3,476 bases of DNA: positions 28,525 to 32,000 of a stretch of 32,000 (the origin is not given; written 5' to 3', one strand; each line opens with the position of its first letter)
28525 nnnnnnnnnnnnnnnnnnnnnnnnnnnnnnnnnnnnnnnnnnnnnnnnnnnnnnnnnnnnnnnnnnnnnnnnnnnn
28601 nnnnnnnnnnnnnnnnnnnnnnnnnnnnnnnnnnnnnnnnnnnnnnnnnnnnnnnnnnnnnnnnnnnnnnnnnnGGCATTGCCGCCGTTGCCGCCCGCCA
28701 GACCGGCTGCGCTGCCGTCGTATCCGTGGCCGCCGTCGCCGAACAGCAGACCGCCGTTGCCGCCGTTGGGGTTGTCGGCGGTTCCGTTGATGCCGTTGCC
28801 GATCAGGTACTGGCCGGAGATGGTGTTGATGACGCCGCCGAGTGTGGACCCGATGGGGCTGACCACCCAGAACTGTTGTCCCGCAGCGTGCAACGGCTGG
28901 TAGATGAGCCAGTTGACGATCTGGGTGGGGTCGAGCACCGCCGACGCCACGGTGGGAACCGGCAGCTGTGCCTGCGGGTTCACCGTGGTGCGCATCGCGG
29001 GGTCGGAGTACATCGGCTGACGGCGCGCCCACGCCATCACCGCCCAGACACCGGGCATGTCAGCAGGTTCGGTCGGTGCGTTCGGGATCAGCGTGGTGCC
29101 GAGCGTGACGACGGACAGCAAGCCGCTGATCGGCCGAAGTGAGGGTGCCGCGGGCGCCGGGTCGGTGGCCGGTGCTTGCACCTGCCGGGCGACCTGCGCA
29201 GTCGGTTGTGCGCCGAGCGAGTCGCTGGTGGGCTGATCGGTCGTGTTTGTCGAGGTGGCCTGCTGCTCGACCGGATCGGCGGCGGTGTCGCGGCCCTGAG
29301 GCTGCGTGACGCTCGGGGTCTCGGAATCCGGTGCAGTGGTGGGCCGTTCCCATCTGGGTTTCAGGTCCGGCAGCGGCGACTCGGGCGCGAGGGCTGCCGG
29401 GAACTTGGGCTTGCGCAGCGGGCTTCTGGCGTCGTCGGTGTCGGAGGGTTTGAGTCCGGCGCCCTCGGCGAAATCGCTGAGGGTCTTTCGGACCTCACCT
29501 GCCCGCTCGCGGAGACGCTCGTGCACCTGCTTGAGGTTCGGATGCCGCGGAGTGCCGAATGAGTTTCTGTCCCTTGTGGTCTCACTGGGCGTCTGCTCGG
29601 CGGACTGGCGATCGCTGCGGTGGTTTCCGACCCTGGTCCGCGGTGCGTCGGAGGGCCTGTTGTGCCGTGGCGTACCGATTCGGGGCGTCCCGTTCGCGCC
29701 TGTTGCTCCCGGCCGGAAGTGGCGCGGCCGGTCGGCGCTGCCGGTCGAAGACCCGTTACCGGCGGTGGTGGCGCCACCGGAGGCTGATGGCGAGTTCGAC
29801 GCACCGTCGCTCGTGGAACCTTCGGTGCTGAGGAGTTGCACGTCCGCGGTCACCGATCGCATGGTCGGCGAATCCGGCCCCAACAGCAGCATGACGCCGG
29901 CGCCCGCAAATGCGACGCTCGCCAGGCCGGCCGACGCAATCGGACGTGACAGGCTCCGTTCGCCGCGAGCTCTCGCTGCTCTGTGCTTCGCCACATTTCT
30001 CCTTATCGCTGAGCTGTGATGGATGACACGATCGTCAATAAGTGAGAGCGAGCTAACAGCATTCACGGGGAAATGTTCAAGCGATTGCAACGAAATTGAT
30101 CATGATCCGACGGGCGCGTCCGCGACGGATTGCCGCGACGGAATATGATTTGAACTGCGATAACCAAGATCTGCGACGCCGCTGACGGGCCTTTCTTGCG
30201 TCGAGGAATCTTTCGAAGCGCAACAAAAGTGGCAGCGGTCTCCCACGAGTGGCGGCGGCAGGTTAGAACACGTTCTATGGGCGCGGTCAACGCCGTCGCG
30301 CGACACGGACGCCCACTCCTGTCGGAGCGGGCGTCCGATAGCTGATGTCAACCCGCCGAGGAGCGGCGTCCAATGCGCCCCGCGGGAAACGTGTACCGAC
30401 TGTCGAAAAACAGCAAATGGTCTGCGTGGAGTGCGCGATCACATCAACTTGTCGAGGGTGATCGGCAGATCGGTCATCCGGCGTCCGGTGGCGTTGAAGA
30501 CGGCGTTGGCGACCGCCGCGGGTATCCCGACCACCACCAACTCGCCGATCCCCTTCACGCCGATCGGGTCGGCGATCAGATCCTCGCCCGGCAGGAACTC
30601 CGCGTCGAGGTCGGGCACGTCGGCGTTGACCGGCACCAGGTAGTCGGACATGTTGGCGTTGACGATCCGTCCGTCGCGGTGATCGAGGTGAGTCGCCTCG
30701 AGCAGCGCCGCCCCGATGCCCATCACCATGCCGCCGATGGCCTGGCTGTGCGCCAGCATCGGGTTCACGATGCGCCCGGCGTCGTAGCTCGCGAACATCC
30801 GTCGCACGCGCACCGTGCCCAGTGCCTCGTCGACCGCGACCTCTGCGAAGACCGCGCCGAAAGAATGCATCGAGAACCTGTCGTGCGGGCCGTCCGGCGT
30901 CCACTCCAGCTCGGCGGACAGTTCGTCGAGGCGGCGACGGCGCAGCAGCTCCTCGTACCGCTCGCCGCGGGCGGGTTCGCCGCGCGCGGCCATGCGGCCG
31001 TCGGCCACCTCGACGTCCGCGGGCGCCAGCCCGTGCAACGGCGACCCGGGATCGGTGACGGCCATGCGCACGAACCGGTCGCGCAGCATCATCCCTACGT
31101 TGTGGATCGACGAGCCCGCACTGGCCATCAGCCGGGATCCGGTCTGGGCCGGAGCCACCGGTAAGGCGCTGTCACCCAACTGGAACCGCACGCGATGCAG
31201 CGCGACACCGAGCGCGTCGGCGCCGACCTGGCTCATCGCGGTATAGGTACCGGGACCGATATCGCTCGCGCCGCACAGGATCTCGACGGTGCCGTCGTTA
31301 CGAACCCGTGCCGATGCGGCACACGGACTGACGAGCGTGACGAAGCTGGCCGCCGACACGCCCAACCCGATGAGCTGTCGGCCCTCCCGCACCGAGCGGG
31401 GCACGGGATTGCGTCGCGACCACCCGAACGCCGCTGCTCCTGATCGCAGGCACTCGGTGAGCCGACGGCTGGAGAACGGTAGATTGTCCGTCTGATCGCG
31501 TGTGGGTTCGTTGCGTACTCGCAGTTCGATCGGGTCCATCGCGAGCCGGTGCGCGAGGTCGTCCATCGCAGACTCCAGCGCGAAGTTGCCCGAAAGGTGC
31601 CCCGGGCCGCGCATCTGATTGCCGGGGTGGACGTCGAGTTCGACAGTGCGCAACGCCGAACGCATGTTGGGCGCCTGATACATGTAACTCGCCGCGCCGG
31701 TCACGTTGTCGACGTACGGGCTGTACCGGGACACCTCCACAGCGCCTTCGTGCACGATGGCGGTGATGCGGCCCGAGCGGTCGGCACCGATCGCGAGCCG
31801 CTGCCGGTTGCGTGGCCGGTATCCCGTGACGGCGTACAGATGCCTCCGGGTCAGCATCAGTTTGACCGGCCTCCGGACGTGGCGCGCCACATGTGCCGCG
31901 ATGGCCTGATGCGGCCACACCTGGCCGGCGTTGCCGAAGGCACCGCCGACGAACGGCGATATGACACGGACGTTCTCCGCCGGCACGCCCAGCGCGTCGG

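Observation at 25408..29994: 1,528-aa PGRS-like glycine-rich protein with a Sec-type N-terminus and no PE domain, embedded among housekeeping genes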

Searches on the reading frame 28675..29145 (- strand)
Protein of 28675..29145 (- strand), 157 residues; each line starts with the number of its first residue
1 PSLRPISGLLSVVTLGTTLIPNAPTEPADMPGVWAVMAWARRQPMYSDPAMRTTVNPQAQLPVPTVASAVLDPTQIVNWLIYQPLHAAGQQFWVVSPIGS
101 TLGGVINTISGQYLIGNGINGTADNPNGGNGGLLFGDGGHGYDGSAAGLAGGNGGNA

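Call 30: find_related_loci(query=A2, collection=genome_contigs, flank=10000)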
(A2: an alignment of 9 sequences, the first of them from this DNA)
Query A2 (145 aa) in genome_contigs; peptide patterns used: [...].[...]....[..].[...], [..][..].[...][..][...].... (x = any residue, [..] = any of these).
600 stretches matched a pattern (row limit reached: there are more); 232 encode a relative of the query (tblastn E <= 1e-3); the best 80 are kept; 72 distinct loci.
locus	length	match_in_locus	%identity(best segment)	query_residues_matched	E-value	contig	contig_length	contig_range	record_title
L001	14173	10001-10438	60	5-135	2e-49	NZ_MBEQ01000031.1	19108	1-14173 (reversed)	Mycobacterium sp. GA-1841 contig_15, whole genome shotgun sequence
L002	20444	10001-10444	58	3-135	4e-48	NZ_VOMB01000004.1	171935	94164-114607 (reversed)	[Mycobacterium] fortunisiensis strain TNTM28 N12_L171935, whole genome shotgun sequence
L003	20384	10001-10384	63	3-133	1e-47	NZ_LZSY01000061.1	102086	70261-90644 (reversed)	Mycolicibacterium peregrinum strain 852002-10433_SCH5171157 contig_153, whole genome shotgun sequence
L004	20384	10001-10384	63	3-133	2e-47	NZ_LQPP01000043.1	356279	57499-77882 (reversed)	Mycolicibacterium peregrinum strain DSM 43271 contig_48, whole genome shotgun sequence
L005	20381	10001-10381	63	3-132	5e-47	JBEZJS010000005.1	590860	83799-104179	Mycobacterium sp. NPDC049093 NPDC049093_31_E11.ctg-0005, whole genome shotgun sequence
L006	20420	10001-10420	58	3-140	9e-43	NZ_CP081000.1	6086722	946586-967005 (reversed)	Mycolicibacterium senegalense strain ATCC 35796 chromosome, complete genome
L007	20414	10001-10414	52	6-135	1e-40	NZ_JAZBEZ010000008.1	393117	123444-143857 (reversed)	Mycolicibacterium sp. 050232 contig00008, whole genome shotgun sequence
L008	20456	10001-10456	48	3-142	2e-36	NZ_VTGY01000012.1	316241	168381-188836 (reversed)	Mycolicibacterium sp. CBMA 226 strain CBMA226 Contig12, whole genome shotgun sequence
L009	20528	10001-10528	44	2-142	1e-32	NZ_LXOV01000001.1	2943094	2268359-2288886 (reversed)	Mycolicibacterium llatzerense strain MG13 scaffold1, whole genome shotgun sequence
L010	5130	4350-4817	47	2-142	3e-32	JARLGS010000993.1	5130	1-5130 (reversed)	MAG: Mycobacterium sp. isolate MAG_CO287 MetaCoAG_Bin_287_Oxic_k141_2517616, whole genome shotgun sequence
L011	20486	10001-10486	44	2-142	2e-32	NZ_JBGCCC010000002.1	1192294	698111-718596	Mycobacterium sp. MAA66 Ga0532210_02, whole genome shotgun sequence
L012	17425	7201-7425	65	71-145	4e-30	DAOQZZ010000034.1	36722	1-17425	MAG TPA_asm: Gordonia sp. (in: high G+C Gram-positive bacteria) isolate AMR_MDS_0971 NODE_128_length_36722_cov_21.025282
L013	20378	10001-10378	48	2-120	1e-27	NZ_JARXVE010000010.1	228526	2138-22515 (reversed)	Mycolicibacterium frederiksbergense strain AC80 Ga0498898_10, whole genome shotgun sequence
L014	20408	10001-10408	46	2-120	3e-26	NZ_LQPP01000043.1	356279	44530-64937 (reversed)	Mycolicibacterium peregrinum strain DSM 43271 contig_48, whole genome shotgun sequence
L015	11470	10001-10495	39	2-135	2e-25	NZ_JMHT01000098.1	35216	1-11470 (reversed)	Mycobacterium sp. ST-F2 ST-F2_SZAMPI034100-13_1_(paired)_contig_98, whole genome shotgun sequence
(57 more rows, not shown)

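Call 50: search_protein_representatives(protein=window:28675-29145:-)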
Query: 157 residues. Proteins with E-value up to 0.001 (for the whole library): 216; up to 1e-10: 76; up to 1e-30: 6. The best 150 are listed.
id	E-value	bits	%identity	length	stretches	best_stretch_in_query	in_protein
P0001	2.4e-62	226.2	71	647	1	4-157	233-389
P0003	1.2e-50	188.1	64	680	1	3-157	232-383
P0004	8.3e-48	178.9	62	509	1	3-157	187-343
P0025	7.7e-45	169.3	99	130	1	1-84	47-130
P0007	3.2e-39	151.0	62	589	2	69-157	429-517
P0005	2.2e-36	141.8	54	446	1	3-157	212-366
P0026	7.4e-30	120.5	58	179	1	37-157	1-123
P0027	1.1e-28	116.7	31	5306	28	122-152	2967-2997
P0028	1.4e-21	93.7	51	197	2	64-157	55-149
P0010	8.3e-21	91.1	60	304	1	69-140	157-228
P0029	2.0e-19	86.6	56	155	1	68-156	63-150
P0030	7.4e-19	84.8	59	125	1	79-157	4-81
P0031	2.1e-18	83.3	52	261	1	67-157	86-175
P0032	6.9e-18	81.6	54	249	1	75-157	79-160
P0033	1.0e-17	81.1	50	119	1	73-157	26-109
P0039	2.1e-16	76.8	51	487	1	62-157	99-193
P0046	2.7e-15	73.2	49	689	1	73-156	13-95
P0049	5.3e-15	72.2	43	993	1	43-156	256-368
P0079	3.9e-12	62.9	48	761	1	67-156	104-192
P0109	1.1e-09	55.0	58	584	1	79-156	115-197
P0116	2.9e-09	53.6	55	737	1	80-157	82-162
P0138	4.1e-07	46.6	51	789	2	72-155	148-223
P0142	8.3e-07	45.6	42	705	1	52-156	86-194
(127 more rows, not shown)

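Call 83: search_protein_families(library=pfam, proteins=[P0116, P0049, P0079, P0039, P0109, P0142, P0138, P0046], max_evalue=0.001)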
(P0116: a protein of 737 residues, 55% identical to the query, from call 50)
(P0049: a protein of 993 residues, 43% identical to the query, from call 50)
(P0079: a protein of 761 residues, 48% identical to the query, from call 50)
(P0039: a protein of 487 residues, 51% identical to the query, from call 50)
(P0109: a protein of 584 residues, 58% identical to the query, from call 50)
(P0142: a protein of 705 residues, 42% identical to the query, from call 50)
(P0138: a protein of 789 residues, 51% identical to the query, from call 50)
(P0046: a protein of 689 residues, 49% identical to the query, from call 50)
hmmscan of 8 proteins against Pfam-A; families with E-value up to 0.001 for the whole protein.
P0116 (737 aa): 2 families
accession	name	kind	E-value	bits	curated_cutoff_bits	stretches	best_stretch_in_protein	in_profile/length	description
PF20729.2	PE-PGRS_C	-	6.4e-57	193.3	33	1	477-730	16-261/265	PE-PGRS C-terminal aspartyl peptidase-like domain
PF21526.2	PGRS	-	0.00012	22.8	27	1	116-177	1-70/73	PGRS repeats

P0049 (993 aa): 4 families
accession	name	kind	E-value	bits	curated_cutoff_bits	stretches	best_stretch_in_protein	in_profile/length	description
PF00150.24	Cellulase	-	8.3e-25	88.2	23.5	1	524-852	2-270/272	Cellulase (glycosyl hydrolase family 5)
PF21526.2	PGRS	-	1.4e-15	57.8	27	1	327-396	1-73/73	PGRS repeats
PF18564.7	Glyco_hydro_5_C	-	3.9e-12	46.9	22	1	891-978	2-87/87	Glycoside hydrolase family 5 C-terminal domain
PF02449.21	Glyco_hydro_42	-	0.0006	19.7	21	0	553-607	13-65/376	Beta-galactosidase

P0079 (761 aa): 3 families
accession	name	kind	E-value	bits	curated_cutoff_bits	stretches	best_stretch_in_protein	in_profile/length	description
PF00150.24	Cellulase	-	5.3e-28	98.7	23.5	1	322-639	2-268/272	Cellulase (glycosyl hydrolase family 5)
PF18564.7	Glyco_hydro_5_C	-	1.7e-13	51.3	22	1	666-752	2-87/87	Glycoside hydrolase family 5 C-terminal domain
PF21526.2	PGRS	-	1.1e-11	45.4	27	1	151-220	1-73/73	PGRS repeats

P0039 (487 aa): 1 family
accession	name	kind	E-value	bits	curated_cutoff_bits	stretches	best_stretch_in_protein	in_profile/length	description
PF21526.2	PGRS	-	2.2e-15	57.2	27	1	151-218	1-71/73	PGRS repeats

P0109 (584 aa): 3 families
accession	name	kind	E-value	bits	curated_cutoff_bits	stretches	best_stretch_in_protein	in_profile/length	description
PF00934.25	PE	-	1.3e-27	96.4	22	1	4-92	1-89/91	PE family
PF00300.27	His_Phos_1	-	9e-18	65.1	21.7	1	287-375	3-89/194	Histidine phosphatase superfamily (branch 1)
PF21526.2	PGRS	-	9.4e-09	36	27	1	154-216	1-73/73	PGRS repeats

P0142 (705 aa): 4 families
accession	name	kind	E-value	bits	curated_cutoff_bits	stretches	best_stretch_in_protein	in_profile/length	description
PF21526.2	PGRS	-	4.2e-09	37.1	27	1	153-220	1-72/73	PGRS repeats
PF16819.11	DUF5074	-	1.1e-08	35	27.2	1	398-524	111-227/353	Domain of unknown function (DUF5074)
PF21783.3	YNCE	-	5.4e-06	26.4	27.1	1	441-518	37-108/339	YNCE-like beta-propeller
PF01436.27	NHL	-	0.00027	21.2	20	0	385-410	3-27/28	NHL repeat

P0138 (789 aa): 4 families
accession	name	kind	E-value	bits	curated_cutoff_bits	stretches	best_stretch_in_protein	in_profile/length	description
PF00150.24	Cellulase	-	1.4e-26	94.1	23.5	1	361-656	25-270/272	Cellulase (glycosyl hydrolase family 5)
PF18564.7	Glyco_hydro_5_C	-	4.5e-12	46.7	22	1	695-781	2-86/87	Glycoside hydrolase family 5 C-terminal domain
PF21526.2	PGRS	-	1.3e-05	25.9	27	1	184-257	1-71/73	PGRS repeats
PF02449.21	Glyco_hydro_42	-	6.6e-05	22.9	21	1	360-414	13-65/376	Beta-galactosidase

P0046 (689 aa): 4 families
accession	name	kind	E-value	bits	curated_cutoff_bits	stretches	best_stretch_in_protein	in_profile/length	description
PF00150.24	Cellulase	-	2.3e-28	99.9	23.5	1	288-561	24-270/272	Cellulase (glycosyl hydrolase family 5)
PF21526.2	PGRS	-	1.5e-14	54.6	27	1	54-121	1-71/73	PGRS repeats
PF18564.7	Glyco_hydro_5_C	-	1.4e-11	45.1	22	1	597-684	1-87/87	Glycoside hydrolase family 5 C-terminal domain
PF02449.21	Glyco_hydro_42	-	3.1e-06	27.2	21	1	288-423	13-138/376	Beta-galactosidase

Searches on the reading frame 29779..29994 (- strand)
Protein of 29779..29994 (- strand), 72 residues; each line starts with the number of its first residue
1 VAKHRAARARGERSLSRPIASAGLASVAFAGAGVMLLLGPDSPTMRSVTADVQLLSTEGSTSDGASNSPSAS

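Call 90: find_homologous_proteins(query=window:29779-29994:-, max_evalue=0.01)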
Query seq(72 aa) (72 aa): 1 proteins with E <= 0.01 among 3 candidates.
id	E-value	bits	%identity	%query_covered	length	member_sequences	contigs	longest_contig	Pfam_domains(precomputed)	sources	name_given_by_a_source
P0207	4.5e-21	92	74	94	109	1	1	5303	-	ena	-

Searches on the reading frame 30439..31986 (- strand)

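Call 8: search_protein_families(library=pfam, proteins=[window:30439-31986:-], max_evalue=0.001)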
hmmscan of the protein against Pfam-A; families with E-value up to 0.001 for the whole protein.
window:30439-31986:- (515 aa): 2 families
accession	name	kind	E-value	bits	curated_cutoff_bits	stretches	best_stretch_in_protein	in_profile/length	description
PF20256.3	MoCoBD_2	-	2.7e-55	188.3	27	1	184-458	3-283/283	Molybdopterin cofactor-binding domain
PF02738.23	MoCoBD_1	-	8.1e-39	133.6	27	1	1-159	81-243/244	Molybdopterin cofactor-binding domain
